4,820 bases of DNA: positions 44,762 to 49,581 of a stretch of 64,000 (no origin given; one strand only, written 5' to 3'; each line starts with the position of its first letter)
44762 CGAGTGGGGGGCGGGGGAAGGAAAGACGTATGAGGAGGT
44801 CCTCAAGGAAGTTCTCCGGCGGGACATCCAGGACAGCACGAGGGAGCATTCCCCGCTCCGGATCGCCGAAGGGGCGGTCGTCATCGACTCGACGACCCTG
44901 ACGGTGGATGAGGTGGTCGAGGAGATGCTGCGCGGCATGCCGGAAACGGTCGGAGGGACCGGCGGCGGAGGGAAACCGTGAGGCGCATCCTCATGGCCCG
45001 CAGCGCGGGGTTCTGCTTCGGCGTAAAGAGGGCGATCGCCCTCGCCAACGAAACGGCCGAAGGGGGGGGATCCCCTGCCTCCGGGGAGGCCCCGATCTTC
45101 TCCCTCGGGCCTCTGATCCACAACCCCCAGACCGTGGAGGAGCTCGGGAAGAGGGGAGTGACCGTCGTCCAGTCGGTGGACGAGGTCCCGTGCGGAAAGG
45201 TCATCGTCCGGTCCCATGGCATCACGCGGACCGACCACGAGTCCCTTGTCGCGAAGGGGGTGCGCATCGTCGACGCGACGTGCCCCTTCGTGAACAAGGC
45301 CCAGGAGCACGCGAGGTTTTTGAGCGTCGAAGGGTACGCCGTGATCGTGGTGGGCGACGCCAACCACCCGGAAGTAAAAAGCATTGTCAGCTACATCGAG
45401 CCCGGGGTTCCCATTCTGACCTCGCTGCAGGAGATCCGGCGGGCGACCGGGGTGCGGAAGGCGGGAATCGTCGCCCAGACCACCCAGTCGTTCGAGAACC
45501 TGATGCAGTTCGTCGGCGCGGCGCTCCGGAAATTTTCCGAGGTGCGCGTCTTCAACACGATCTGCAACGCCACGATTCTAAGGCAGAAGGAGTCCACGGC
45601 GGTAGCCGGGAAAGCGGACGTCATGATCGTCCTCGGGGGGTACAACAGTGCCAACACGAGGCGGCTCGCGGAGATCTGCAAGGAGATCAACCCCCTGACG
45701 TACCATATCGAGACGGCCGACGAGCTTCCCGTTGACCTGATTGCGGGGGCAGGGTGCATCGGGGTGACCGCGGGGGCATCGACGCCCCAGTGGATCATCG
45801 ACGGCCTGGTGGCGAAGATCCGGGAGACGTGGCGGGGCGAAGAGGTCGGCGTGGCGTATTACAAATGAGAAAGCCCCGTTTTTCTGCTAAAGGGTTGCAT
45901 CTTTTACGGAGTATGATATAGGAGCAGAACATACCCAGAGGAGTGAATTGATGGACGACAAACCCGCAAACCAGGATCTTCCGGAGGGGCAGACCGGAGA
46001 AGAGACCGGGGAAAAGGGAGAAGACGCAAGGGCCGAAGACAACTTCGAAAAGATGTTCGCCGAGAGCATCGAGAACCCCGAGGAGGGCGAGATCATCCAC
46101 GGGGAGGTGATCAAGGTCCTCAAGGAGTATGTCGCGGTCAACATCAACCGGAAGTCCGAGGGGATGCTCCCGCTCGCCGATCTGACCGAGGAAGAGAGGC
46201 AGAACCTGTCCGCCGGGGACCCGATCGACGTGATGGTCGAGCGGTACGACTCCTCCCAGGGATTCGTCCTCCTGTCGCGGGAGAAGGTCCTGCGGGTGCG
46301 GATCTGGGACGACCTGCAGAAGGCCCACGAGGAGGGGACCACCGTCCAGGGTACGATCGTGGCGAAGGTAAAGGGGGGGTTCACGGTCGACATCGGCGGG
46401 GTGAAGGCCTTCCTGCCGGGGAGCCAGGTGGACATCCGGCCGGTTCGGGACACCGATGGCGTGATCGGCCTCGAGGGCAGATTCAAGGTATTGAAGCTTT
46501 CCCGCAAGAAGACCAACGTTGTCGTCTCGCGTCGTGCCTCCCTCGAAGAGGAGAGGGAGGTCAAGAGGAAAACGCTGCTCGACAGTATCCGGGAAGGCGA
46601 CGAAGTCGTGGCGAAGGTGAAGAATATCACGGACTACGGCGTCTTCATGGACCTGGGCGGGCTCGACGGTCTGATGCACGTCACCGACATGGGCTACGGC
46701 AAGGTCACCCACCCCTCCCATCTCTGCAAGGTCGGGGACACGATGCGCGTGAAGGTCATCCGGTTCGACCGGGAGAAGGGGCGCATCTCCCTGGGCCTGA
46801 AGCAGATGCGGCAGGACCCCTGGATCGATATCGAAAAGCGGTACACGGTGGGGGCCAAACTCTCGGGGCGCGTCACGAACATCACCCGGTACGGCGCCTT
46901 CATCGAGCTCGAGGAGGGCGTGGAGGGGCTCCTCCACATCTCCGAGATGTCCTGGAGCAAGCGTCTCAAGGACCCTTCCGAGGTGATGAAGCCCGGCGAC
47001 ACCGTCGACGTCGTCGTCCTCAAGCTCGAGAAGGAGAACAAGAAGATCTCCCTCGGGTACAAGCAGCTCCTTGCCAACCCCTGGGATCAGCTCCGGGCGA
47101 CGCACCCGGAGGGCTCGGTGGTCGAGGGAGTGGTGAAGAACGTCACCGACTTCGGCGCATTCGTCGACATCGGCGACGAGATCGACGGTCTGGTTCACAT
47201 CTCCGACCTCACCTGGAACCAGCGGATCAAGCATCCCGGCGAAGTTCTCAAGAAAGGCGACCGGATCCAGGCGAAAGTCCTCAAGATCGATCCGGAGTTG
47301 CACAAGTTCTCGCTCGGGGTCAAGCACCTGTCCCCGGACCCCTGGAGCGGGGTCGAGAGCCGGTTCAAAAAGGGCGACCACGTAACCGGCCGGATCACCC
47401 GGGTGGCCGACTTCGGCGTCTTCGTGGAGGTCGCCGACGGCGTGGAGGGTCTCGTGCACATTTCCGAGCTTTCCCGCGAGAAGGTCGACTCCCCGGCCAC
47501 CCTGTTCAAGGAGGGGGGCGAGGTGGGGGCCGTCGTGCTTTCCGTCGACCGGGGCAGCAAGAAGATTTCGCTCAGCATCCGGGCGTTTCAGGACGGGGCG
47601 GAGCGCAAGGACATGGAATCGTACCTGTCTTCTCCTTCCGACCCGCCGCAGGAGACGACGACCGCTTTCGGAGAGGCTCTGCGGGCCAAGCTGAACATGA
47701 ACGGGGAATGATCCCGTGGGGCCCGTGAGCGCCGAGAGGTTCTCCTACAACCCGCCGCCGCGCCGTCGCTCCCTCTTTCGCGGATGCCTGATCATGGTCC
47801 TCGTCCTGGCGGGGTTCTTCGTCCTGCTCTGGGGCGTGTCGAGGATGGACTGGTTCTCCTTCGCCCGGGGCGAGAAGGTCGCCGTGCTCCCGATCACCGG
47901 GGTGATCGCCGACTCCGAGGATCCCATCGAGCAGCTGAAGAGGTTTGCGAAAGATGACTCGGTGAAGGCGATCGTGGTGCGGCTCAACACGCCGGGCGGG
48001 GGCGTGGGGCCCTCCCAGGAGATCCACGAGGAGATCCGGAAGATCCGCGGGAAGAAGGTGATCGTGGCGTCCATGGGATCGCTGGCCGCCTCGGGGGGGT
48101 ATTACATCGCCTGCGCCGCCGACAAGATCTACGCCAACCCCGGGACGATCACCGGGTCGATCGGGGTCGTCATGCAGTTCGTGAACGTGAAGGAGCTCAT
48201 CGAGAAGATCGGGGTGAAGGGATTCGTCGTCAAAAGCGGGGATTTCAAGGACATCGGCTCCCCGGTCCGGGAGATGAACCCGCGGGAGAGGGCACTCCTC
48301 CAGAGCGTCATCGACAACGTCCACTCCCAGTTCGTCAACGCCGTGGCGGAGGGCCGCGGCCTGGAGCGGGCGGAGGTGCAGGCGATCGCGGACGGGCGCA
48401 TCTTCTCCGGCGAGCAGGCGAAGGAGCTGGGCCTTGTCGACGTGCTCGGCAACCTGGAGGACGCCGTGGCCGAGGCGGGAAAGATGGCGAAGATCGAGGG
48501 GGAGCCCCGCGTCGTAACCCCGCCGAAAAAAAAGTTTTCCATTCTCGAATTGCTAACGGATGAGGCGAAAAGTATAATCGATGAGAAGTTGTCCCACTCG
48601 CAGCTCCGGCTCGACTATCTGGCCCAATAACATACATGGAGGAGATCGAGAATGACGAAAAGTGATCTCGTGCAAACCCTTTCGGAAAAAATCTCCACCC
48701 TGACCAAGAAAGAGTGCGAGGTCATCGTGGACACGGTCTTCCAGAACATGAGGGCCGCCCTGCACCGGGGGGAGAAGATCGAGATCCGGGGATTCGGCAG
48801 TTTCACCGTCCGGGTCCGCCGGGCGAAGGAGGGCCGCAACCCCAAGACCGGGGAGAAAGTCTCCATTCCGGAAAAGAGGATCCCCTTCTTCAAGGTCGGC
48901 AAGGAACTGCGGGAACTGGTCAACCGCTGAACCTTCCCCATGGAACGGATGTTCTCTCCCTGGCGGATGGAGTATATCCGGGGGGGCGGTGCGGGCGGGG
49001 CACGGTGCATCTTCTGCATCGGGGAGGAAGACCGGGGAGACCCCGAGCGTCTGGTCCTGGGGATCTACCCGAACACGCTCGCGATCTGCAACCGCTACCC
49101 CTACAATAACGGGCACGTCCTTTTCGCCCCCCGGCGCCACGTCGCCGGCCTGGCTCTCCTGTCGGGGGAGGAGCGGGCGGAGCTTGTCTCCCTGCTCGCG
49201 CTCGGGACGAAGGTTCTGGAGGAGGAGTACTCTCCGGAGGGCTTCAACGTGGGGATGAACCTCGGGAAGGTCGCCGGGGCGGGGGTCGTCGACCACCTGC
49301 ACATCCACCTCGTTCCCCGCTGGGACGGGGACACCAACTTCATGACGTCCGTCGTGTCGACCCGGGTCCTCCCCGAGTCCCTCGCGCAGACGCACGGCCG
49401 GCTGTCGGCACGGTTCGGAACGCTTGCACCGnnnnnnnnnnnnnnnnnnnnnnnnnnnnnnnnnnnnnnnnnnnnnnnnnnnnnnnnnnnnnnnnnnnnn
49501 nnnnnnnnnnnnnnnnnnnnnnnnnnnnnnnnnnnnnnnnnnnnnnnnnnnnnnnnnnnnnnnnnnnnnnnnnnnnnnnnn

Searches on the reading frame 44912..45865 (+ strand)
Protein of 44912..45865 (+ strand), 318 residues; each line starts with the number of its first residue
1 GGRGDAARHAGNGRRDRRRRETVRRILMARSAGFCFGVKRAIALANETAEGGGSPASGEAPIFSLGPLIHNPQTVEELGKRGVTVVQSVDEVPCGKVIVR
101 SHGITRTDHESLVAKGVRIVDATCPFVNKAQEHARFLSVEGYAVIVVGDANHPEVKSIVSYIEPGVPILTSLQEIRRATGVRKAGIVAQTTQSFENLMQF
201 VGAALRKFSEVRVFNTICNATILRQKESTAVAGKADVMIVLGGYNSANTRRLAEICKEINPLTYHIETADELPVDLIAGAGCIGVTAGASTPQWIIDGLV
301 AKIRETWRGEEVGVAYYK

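Call 37: search_protein_families(library=pfam, proteins=[window:44912-45865:+], max_evalue=0.0001)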
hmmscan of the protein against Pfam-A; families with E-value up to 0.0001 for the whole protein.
window:44912-45865:+ (318 aa): 1 family
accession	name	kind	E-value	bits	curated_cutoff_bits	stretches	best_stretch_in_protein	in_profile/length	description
PF02401.23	LYTB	-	5.8e-86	288.5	24.5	1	26-303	1-266/267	LytB protein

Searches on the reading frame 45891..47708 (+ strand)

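Call 37: search_protein_families(library=pfam, proteins=[window:45891-47708:+], max_evalue=0.0001)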
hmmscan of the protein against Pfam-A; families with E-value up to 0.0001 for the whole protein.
window:45891-47708:+ (606 aa): 6 families
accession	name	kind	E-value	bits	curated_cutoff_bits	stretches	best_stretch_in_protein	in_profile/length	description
PF00575.29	S1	-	2.6e-96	316.5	22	6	319-391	3-74/74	S1 RNA binding domain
PF23459.1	S1_RRP5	-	1.5e-29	102.8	27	3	493-562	2-71/72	RRP5 S1 domain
PF21710.3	Spt6_S1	-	4.3e-19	69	27.5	0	491-564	13-87/91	Spt6, S1/OB domain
PF13509.12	S1_2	-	7.5e-11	42.4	21.8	0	496-530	3-37/61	S1 domain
PF17092.11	PCB_OB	-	1.3e-08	36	27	0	319-375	30-96/111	Penicillin-binding protein OB-like domain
PF24685.1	OB_RRP5_4th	-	3.5e-05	24.2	31.5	0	501-551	16-70/92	RRP5 OB-fold domain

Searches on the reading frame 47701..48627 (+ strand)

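Call 37: search_protein_families(library=pfam, proteins=[window:47701-48627:+], max_evalue=0.0001)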
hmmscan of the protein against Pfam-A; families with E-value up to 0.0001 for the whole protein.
window:47701-48627:+ (309 aa): 3 families
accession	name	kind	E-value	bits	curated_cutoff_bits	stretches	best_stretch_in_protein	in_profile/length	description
PF01343.23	Peptidase_S49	-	3.1e-53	180.3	24.9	1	118-265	6-153/154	Peptidase family S49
PF25145.1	NfeD1b_N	-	2.7e-10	40.6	40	1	77-159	20-100/189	NfeD1b, N-terminal domain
PF00574.28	CLP_protease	-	7.4e-08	32.9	20.2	1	73-142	31-98/182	Clp protease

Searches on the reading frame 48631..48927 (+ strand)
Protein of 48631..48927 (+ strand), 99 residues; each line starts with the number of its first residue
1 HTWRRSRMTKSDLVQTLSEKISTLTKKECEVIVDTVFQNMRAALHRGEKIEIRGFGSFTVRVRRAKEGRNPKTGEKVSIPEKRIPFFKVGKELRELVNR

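Call 37: search_protein_families(library=pfam, proteins=[window:48631-48927:+], max_evalue=0.0001)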
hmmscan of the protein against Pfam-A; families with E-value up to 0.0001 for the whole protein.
window:48631-48927:+ (99 aa): 2 families
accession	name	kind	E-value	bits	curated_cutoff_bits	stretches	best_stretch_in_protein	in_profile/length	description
PF00216.26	Bac_DNA_binding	-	1.1e-33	115.7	22.4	1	8-98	1-90/90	Bacterial DNA-binding protein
PF18291.6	HU-HIG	-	2e-07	31.5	26.2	1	7-97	31-118/125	HU domain fused to wHTH, Ig, or Glycine-rich motif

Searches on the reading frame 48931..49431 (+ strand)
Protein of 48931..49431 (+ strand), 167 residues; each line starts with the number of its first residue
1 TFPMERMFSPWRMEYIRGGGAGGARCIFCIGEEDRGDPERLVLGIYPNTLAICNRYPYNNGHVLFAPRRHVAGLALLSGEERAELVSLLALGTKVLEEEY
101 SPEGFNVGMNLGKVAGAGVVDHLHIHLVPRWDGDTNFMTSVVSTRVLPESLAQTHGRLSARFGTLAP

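Call 37: search_protein_families(library=pfam, proteins=[window:48931-49431:+], max_evalue=0.0001)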
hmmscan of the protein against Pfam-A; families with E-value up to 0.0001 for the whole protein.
window:48931-49431:+ (167 aa): 2 families
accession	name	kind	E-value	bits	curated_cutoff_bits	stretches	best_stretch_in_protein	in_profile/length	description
PF01230.28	HIT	-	4.7e-13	50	21.5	1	46-130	12-95/98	HIT domain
PF11969.13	DcpS_C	-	2.6e-07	31.5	24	1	26-128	2-100/114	Scavenger mRNA decapping enzyme C-term binding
